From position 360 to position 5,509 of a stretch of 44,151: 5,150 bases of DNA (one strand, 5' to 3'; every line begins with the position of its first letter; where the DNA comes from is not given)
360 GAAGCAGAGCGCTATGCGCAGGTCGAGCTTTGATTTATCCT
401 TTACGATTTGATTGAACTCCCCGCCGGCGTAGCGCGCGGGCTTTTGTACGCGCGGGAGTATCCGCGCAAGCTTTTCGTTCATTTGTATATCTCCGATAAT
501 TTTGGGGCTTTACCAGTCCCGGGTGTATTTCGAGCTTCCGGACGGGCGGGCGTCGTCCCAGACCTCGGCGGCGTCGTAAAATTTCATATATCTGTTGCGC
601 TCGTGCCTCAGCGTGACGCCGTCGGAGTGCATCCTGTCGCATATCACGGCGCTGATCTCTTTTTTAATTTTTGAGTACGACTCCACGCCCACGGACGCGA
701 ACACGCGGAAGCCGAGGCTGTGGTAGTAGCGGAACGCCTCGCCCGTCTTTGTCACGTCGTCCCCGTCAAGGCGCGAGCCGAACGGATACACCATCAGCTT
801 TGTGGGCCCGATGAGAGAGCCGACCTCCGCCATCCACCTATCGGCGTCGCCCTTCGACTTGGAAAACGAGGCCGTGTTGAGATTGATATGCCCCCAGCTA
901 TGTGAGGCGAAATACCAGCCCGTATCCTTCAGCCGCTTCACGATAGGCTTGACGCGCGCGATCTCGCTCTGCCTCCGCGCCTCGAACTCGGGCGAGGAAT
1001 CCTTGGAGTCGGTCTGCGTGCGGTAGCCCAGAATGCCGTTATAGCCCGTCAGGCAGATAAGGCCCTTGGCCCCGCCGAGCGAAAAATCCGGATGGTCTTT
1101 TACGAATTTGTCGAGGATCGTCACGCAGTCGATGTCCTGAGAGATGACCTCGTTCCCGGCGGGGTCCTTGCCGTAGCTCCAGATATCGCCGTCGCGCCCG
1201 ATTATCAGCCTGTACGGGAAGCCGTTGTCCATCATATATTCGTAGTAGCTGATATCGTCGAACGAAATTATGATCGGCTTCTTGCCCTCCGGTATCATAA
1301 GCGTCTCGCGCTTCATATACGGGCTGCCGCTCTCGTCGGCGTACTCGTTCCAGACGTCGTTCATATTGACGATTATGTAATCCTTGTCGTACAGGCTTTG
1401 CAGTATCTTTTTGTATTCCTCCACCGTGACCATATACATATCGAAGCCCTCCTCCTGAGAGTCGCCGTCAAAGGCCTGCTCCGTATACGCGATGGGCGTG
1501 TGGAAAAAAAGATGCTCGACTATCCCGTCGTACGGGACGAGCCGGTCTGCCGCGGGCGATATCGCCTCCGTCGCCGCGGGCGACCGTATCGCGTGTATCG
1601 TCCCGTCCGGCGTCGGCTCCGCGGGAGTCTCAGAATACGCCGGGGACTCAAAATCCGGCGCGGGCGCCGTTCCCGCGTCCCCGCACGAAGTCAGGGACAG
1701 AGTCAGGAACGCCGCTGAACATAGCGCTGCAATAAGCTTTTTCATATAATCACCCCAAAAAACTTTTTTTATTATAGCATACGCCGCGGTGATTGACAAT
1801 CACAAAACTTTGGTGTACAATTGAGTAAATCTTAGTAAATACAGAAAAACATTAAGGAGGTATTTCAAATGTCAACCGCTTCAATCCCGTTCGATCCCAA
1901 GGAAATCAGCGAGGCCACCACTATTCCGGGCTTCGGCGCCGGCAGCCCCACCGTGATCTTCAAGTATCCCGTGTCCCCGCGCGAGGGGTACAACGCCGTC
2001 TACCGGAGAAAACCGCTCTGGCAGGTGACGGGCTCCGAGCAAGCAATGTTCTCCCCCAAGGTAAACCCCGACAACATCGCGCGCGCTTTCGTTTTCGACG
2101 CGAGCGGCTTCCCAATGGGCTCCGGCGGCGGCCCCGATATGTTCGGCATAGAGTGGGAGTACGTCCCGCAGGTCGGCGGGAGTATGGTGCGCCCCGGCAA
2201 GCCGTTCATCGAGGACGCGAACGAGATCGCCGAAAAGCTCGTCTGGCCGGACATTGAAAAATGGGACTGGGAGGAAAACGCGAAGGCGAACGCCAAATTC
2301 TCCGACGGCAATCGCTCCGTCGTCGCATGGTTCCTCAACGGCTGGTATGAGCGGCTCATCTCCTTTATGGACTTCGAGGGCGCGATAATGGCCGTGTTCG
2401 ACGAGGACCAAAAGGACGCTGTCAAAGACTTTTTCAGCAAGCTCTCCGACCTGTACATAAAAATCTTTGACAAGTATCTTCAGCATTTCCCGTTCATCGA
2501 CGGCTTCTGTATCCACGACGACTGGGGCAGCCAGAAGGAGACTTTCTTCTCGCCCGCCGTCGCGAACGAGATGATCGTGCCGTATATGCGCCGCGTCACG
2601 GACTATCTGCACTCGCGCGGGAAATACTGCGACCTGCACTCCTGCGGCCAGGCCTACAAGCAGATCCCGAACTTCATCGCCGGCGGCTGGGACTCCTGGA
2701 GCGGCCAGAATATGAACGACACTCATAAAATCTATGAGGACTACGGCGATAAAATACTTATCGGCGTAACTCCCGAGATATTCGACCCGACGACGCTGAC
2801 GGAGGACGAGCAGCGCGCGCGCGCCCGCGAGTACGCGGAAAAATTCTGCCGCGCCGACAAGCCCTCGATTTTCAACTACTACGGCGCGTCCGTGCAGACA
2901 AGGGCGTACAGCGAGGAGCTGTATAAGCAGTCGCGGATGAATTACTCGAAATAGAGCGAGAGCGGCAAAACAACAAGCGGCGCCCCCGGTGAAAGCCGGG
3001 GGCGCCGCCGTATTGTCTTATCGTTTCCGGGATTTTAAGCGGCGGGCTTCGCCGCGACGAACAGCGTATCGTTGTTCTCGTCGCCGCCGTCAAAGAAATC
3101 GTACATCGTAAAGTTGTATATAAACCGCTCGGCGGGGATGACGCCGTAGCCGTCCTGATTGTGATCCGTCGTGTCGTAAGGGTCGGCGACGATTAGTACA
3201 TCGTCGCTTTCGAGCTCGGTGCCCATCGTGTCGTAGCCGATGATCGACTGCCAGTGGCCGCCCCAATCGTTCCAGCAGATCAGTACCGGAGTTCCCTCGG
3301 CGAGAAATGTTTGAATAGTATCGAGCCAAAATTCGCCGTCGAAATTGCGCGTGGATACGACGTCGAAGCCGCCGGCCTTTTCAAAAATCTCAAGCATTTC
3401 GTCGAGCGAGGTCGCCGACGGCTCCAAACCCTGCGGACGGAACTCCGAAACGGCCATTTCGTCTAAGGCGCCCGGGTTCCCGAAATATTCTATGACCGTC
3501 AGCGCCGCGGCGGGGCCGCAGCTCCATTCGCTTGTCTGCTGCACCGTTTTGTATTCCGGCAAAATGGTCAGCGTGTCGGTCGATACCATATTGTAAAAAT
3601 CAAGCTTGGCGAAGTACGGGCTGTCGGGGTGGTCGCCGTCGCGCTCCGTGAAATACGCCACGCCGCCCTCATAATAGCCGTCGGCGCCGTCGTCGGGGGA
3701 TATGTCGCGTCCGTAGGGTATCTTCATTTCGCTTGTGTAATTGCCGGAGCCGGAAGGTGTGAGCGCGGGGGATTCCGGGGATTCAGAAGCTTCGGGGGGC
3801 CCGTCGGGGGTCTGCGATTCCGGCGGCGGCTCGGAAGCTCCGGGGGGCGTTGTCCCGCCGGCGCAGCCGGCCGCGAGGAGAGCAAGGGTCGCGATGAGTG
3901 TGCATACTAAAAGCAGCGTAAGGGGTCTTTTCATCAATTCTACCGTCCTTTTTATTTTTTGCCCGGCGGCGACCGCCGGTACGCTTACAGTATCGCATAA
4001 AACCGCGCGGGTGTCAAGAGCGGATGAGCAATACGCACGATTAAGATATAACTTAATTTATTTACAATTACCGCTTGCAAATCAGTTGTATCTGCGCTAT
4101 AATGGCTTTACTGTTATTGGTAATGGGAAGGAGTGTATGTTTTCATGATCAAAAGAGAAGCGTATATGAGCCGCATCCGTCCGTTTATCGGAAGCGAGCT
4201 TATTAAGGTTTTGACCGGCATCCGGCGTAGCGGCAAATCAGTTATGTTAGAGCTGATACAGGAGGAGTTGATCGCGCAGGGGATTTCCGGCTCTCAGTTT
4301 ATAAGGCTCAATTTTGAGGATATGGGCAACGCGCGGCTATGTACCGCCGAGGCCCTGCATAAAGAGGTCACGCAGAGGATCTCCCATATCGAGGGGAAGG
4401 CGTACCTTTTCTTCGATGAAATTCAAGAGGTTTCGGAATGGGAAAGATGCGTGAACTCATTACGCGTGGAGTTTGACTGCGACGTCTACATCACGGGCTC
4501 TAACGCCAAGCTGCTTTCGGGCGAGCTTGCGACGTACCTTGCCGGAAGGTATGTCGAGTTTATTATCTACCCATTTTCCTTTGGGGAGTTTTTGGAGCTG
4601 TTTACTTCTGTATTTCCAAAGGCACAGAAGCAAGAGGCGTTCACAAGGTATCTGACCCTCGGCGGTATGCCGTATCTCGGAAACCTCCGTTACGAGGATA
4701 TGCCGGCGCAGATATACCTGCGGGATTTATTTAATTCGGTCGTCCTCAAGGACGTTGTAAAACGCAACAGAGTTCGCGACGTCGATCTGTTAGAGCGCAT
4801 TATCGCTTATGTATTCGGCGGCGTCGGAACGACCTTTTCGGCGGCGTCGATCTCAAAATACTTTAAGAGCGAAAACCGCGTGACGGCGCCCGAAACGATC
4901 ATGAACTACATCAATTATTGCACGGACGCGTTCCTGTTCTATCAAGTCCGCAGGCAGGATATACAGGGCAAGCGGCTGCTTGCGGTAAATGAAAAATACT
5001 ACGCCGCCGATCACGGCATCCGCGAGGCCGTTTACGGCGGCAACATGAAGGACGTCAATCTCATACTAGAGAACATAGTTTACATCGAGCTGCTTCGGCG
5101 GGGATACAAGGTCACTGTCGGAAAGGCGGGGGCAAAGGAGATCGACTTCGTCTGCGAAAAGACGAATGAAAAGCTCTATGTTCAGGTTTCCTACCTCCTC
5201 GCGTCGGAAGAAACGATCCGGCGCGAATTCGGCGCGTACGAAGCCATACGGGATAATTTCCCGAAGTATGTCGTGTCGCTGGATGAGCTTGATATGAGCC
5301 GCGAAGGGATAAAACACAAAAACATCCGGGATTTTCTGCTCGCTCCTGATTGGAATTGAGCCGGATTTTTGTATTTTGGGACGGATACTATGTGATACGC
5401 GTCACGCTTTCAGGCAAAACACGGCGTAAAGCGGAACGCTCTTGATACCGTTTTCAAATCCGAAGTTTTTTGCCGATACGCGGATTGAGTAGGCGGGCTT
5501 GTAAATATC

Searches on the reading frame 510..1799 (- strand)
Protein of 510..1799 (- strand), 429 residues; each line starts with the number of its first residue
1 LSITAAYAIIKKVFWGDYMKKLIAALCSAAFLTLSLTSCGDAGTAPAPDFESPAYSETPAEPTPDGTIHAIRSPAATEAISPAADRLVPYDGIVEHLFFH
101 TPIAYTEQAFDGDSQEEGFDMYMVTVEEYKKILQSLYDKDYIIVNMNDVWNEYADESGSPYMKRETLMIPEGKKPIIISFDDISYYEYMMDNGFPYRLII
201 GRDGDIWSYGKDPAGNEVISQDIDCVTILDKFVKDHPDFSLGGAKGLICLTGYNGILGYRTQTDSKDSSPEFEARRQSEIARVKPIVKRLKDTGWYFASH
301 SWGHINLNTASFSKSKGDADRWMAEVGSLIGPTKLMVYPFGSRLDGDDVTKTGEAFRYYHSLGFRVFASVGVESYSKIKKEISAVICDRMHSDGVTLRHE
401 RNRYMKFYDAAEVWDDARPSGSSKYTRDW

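Call 13: search_protein_families(library=pfam, proteins=[window:510-1799:-], max_evalue=0.001)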
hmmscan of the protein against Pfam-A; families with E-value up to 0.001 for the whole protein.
window:510-1799:- (429 aa): 1 family
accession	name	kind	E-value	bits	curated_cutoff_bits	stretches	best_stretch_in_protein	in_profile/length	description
PF01522.26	Polysacc_deac_1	-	2.2e-05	24.9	23.1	1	280-344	44-109/124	Polysaccharide deacetylase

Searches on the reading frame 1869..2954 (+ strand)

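Call 13: search_protein_families(library=pfam, proteins=[window:1869-2954:+], max_evalue=0.001)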
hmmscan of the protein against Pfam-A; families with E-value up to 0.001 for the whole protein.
window:1869-2954:+ (361 aa): 1 family
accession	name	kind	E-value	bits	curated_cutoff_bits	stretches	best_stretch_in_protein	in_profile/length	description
PF01208.23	URO-D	-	0.00087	18.8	23.9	0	181-299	172-287/346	Uroporphyrinogen decarboxylase (URO-D)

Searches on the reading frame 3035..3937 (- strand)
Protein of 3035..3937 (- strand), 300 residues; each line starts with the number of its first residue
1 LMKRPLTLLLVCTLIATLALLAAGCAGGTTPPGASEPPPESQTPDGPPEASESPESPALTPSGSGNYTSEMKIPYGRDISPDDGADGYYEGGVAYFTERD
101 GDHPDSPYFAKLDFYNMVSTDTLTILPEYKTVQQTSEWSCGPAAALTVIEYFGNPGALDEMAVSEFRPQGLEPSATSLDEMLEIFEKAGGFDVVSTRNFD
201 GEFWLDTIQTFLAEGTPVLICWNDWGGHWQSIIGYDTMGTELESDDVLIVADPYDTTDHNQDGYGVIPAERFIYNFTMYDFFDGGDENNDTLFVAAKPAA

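Call 13: search_protein_families(library=pfam, proteins=[window:3035-3937:-], max_evalue=0.001)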
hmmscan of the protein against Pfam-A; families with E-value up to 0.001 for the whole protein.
window:3035-3937:- (300 aa): 2 families
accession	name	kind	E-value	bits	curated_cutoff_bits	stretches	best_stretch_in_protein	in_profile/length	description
PF12385.14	Peptidase_C70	-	0.00022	21.6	19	1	129-256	11-126/141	Papain-like cysteine protease AvrRpt2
PF13529.12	Peptidase_C39_2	-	0.00065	20.7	24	0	132-254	6-143/143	Peptidase_C39 like family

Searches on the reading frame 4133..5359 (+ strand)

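Call 13: search_protein_families(library=pfam, proteins=[window:4133-5359:+], max_evalue=0.001)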
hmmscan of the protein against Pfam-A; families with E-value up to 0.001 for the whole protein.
window:4133-5359:+ (408 aa): 2 families
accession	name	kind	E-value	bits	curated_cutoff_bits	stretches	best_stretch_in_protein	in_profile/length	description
PF13173.12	AAA_14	-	9.6e-34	116.6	27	1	23-154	3-129/129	AAA domain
PF13635.12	DUF4143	-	2.4e-14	53.8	28.1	1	206-352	2-157/160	Domain of unknown function (DUF4143)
